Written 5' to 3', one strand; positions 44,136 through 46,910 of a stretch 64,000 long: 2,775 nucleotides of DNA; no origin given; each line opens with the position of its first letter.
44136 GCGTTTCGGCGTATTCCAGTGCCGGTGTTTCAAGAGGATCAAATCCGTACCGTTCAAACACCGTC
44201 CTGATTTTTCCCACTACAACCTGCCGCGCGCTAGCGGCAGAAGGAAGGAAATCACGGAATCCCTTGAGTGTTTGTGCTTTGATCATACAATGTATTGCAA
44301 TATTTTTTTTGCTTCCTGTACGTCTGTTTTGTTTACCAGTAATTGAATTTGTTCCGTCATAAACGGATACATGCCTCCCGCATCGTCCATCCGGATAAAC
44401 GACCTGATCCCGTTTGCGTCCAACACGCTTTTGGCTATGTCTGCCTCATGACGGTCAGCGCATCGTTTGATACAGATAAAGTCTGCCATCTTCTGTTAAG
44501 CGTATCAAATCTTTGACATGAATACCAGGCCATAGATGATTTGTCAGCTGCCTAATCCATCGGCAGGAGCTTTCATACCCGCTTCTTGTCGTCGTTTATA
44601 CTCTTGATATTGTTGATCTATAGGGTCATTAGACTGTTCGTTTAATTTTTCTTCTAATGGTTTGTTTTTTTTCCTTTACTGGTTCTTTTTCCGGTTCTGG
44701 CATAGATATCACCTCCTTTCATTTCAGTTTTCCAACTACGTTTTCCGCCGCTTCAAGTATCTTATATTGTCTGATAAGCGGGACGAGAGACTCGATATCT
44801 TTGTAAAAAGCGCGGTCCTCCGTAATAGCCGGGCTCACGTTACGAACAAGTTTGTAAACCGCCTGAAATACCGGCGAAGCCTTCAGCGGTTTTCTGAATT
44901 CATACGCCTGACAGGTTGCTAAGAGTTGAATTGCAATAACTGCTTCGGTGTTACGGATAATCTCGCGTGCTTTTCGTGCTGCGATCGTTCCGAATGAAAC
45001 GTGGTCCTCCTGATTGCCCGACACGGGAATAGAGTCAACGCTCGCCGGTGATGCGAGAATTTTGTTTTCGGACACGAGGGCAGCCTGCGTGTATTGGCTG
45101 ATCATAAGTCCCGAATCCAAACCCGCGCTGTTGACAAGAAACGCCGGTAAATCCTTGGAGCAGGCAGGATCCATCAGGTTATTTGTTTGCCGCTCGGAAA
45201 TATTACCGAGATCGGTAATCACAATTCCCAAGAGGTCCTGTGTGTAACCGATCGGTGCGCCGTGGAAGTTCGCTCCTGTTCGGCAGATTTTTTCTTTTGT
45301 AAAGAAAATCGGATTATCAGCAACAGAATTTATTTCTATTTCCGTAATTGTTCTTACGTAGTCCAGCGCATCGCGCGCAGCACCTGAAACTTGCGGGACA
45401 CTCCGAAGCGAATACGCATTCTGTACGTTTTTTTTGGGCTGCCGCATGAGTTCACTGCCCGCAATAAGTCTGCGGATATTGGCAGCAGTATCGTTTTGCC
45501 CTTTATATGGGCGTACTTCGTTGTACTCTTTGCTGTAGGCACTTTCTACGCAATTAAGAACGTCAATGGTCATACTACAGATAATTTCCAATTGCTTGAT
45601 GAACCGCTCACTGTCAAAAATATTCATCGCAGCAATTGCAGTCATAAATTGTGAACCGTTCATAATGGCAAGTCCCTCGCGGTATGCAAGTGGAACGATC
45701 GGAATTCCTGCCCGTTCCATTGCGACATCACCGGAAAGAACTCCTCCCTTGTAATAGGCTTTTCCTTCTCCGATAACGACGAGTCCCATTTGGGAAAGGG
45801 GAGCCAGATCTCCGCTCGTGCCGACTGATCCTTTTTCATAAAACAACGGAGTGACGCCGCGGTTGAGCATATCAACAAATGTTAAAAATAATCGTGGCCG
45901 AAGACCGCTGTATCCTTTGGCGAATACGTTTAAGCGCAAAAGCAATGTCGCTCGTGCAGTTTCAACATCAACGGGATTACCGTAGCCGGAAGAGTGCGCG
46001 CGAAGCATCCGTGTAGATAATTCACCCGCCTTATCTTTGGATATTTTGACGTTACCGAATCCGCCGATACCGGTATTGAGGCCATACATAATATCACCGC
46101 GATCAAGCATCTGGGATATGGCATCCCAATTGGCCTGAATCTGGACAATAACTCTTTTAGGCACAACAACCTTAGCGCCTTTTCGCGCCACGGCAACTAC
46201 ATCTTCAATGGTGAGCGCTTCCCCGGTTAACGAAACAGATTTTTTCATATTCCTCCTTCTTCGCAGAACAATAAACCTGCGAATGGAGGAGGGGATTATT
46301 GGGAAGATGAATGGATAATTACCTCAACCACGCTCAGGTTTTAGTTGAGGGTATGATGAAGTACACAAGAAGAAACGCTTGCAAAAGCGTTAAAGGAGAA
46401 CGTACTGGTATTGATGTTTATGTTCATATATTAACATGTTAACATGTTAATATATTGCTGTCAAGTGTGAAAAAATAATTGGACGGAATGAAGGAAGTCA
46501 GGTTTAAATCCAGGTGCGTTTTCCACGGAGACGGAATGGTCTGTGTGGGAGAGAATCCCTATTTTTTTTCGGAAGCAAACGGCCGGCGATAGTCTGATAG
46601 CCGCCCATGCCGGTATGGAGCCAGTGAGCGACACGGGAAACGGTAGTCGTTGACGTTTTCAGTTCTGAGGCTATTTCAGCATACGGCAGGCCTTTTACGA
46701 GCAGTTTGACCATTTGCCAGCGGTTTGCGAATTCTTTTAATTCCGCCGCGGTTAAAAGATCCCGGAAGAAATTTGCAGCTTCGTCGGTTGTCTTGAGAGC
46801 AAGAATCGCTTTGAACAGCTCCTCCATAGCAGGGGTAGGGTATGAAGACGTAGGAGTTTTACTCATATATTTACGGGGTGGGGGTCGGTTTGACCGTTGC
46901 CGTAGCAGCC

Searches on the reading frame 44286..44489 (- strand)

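Call 69: search_protein_families(library=pfam, proteins=[window:44286-44489:-], max_evalue=0.001)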
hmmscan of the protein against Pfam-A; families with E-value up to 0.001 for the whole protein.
window:44286-44489:- (68 aa): 1 family
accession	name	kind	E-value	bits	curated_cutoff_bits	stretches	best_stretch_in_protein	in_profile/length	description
PF09413.15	DUF2007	-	1.1e-07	32.4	25.7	1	5-65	2-63/66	Putative prokaryotic signal transducing protein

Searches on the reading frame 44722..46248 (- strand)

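Call 55: search_protein_families(library=pfam, proteins=[window:44722-46248:-], max_evalue=0.00001)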
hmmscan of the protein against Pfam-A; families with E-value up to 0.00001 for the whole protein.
window:44722-46248:- (509 aa): 1 family
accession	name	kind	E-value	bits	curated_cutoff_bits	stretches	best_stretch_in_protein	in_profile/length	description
PF00221.24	Lyase_aromatic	-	4.3e-169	563.5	27.3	1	12-469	1-465/466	Aromatic amino acid lyase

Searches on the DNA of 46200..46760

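Call 81: search_rna_families(source=window, start=46200, end=46760, threshold=evalue, max_evalue=0.1)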
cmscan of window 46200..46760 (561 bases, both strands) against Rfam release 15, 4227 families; matches with E-value up to 0.1: 0.
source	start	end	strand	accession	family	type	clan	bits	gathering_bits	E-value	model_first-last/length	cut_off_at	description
